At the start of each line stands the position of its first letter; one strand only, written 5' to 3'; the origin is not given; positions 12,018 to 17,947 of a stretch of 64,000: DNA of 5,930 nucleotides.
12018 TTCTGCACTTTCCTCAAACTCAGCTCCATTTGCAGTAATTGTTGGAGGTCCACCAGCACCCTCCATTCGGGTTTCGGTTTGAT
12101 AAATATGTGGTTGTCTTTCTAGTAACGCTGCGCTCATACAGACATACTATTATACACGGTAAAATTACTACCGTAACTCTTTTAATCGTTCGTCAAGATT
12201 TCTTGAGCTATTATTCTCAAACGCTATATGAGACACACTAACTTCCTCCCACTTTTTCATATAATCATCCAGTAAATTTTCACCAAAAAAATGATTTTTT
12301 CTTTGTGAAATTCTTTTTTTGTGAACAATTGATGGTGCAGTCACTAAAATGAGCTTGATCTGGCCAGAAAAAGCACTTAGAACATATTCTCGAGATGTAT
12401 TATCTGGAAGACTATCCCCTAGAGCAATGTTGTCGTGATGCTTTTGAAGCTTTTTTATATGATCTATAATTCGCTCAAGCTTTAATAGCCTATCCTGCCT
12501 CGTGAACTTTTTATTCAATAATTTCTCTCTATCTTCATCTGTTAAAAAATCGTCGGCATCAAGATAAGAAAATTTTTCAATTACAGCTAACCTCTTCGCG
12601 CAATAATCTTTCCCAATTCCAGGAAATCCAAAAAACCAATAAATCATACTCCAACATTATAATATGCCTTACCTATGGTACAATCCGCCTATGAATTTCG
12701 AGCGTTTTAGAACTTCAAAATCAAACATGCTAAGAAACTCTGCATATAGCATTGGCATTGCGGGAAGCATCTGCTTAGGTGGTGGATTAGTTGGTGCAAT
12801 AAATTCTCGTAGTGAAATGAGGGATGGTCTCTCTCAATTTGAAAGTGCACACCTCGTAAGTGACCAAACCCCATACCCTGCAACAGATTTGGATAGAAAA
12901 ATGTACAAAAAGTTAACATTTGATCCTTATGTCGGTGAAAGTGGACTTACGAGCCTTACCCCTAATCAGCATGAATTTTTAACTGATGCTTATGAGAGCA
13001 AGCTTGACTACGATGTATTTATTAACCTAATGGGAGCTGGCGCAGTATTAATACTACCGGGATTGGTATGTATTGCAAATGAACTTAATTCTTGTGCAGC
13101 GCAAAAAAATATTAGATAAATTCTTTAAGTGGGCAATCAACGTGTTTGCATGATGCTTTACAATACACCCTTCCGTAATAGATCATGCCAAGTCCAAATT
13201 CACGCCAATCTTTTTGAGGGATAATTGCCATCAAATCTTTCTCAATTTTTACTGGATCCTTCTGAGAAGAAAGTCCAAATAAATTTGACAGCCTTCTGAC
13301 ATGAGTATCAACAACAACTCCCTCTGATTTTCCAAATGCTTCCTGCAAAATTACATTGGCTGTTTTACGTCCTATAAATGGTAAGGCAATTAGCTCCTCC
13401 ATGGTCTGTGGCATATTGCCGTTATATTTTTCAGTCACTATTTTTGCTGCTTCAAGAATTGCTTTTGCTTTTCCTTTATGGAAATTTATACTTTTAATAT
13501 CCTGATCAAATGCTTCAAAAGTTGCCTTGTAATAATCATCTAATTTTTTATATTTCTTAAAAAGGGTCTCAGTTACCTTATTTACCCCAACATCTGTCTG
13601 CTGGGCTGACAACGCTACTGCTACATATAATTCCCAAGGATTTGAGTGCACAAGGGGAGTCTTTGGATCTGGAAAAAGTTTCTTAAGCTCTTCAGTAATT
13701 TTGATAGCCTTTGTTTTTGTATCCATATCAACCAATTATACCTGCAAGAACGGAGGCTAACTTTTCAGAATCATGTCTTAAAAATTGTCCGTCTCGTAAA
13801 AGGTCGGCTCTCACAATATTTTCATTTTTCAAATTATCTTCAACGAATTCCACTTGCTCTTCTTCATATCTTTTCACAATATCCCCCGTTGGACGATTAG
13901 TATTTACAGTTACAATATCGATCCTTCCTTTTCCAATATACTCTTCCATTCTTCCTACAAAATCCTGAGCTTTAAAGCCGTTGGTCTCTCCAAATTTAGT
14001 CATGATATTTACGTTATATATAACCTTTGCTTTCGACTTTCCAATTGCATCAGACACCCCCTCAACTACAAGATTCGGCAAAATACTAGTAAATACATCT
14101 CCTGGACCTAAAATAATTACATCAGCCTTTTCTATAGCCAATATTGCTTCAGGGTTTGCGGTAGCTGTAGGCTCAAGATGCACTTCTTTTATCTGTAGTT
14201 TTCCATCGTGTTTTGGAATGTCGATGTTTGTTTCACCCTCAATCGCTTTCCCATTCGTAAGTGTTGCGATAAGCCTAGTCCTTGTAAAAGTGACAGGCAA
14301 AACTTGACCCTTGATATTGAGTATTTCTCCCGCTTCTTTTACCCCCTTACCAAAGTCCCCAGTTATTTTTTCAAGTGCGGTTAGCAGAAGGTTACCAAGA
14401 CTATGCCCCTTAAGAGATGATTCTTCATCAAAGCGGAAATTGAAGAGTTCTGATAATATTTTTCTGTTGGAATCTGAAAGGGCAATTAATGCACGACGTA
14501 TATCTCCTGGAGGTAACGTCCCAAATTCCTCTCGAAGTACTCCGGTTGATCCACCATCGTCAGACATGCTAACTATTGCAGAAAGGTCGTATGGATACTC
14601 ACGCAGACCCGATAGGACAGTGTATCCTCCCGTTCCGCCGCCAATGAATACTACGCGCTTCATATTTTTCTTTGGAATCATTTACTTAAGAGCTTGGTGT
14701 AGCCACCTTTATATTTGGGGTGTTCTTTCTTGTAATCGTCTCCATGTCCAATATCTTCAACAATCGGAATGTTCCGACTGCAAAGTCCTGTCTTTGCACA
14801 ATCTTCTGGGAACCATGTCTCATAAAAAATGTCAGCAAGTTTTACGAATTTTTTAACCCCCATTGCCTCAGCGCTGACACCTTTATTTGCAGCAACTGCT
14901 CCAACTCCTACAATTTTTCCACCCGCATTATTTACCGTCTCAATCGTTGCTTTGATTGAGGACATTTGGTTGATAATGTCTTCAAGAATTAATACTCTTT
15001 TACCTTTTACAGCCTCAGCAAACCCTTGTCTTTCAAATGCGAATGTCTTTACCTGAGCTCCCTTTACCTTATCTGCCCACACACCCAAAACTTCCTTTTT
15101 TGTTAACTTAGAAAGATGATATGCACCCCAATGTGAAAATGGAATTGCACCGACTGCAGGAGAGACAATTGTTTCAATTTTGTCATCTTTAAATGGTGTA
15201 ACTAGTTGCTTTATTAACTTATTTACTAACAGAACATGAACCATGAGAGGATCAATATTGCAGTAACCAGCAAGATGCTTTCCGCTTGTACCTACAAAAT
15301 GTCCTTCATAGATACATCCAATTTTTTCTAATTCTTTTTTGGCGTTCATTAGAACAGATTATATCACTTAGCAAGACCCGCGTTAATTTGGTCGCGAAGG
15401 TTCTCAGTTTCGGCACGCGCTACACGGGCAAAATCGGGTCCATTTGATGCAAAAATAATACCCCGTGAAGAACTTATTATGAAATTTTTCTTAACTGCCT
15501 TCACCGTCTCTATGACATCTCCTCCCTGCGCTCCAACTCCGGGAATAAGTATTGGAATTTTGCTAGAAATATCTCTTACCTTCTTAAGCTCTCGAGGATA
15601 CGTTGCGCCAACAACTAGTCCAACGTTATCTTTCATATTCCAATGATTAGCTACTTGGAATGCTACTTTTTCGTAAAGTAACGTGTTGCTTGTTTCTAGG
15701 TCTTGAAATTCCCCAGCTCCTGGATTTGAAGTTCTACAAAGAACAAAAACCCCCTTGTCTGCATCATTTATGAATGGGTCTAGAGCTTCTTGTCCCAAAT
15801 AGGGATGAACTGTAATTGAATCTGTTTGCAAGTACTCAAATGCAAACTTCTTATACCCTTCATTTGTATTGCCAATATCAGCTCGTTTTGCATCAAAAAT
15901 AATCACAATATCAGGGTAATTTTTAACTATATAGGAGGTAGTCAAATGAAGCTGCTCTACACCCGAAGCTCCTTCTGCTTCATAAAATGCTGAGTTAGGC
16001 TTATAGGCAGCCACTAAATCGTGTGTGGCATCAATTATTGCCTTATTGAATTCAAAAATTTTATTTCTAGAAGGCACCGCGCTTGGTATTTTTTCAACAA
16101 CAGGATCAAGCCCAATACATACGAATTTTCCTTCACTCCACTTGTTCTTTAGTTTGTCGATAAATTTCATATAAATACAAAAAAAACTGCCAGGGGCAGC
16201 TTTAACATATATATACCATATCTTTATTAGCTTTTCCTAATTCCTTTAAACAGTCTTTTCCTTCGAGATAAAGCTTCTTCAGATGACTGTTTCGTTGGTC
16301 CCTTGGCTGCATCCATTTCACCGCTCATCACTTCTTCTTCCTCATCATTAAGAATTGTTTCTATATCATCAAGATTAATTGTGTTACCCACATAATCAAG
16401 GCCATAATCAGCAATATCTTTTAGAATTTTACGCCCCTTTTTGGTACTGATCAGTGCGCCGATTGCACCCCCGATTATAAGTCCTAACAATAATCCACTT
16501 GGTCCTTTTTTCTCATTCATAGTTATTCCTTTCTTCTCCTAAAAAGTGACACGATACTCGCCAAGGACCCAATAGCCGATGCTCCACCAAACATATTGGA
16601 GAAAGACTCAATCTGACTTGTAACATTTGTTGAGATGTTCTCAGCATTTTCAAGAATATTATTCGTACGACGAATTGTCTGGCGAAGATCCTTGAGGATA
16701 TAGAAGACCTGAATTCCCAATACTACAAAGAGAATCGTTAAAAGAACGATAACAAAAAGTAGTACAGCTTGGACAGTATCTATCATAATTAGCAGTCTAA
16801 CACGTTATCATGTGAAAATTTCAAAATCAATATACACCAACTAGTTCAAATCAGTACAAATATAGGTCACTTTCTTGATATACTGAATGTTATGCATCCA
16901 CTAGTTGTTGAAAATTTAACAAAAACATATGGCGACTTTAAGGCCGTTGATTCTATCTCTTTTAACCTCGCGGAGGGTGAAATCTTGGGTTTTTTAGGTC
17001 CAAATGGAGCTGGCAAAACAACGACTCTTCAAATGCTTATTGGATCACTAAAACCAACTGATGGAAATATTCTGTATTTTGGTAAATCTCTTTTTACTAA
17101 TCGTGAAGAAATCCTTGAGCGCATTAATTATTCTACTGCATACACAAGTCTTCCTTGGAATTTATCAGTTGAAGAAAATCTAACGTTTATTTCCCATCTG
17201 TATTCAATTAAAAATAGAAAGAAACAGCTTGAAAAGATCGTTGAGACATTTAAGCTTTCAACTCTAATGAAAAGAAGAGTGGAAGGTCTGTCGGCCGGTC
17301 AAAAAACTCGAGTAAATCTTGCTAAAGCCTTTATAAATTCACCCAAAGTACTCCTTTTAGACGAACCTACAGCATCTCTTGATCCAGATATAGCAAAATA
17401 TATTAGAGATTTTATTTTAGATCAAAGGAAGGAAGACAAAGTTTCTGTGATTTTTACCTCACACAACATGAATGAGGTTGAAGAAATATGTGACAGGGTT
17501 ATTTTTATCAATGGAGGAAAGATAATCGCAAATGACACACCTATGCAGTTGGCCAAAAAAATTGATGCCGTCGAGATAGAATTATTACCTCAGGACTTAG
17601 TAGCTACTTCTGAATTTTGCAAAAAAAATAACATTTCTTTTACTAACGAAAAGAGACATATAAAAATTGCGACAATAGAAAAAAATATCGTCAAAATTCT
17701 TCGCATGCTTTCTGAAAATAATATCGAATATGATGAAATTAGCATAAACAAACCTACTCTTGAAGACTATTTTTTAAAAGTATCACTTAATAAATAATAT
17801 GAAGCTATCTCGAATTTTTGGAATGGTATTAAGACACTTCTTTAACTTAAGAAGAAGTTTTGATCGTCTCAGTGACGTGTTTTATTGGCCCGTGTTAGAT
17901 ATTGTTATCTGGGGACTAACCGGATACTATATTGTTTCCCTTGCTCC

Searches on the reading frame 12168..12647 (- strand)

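Call 61: search_protein_families(library=pfam, proteins=[window:12168-12647:-], max_evalue=0.001)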
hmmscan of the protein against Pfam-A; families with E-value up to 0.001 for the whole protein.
window:12168-12647:- (159 aa): 2 families
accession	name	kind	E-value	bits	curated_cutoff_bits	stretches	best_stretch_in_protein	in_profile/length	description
PF13671.12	AAA_33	-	0.00013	22.8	27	1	4-119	3-121/143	AAA domain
PF13238.12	AAA_18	-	0.00046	21.1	29.4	1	7-119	5-114/128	AAA domain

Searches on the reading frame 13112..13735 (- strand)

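Call 61: search_protein_families(library=pfam, proteins=[window:13112-13735:-], max_evalue=0.001)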
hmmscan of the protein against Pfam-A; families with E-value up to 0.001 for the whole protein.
window:13112-13735:- (207 aa): 2 families
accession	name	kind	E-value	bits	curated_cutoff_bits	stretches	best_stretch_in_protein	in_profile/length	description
PF00730.31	HhH-GPD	-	5.4e-19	69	26.2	1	38-173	1-107/108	HhH-GPD superfamily base excision DNA repair protein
PF00633.29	HHH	-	7.3e-06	26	24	1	104-131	2-29/30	Helix-hairpin-helix motif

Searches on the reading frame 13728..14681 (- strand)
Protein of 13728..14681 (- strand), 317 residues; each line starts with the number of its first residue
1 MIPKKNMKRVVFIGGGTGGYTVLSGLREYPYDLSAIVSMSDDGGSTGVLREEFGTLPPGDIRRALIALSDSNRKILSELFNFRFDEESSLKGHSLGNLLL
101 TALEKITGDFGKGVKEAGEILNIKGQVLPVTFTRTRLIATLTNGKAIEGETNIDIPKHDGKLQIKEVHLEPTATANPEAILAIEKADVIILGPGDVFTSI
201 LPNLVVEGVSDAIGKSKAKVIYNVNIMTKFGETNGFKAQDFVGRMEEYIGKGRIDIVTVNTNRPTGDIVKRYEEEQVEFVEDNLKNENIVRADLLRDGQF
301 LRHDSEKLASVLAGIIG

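Call 61: search_protein_families(library=pfam, proteins=[window:13728-14681:-], max_evalue=0.001)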
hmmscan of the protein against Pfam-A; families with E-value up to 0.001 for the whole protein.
window:13728-14681:- (317 aa): 1 family
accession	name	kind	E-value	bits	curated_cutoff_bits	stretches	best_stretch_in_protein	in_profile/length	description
PF01933.23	CofD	-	1.6e-89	300.4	30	1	10-284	1-274/290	2-phospho-L-lactate transferase CofD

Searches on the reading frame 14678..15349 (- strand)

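Call 62: search_protein_families(library=pfam, proteins=[window:14678-15349:-], max_evalue=0.001)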
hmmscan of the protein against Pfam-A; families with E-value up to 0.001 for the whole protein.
window:14678-15349:- (223 aa): 1 family
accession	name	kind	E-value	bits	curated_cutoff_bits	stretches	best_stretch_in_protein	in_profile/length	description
PF00156.33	Pribosyltran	-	1.2e-09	38.1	26.3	1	40-156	13-127/158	Phosphoribosyl transferase domain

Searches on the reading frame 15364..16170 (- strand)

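Call 62: search_protein_families(library=pfam, proteins=[window:15364-16170:-], max_evalue=0.001)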
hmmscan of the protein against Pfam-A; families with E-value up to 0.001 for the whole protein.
window:15364-16170:- (268 aa): 1 family
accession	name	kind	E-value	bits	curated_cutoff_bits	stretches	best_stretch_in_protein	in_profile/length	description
PF00215.30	OMPdecase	-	1.4e-26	94.2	27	1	17-243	3-213/221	Orotidine 5'-phosphate decarboxylase / HUMPS family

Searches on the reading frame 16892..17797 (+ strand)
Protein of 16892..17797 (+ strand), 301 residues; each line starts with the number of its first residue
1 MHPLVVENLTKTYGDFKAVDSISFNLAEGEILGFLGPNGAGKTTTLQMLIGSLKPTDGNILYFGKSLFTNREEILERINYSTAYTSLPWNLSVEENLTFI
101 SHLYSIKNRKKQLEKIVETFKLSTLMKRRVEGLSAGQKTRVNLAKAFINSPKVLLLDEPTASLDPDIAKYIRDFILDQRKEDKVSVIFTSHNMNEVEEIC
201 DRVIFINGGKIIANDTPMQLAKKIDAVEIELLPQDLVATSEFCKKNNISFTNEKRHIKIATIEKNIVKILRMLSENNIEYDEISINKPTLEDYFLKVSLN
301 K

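Call 62: search_protein_families(library=pfam, proteins=[window:16892-17797:+], max_evalue=0.001)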
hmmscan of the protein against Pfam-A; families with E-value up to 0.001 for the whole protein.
window:16892-17797:+ (301 aa): 3 families
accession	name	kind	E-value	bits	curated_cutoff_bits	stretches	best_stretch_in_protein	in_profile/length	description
PF00005.33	ABC_tran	-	9.2e-34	117.4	25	1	20-161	2-137/137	ABC transporter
PF13304.12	AAA_21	-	6e-12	46.7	27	1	116-196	221-303/304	AAA domain, putative AbiEii toxin, Type IV TA system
PF13401.12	AAA_22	-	0.0002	22.1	27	0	35-189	11-121/130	AAA domain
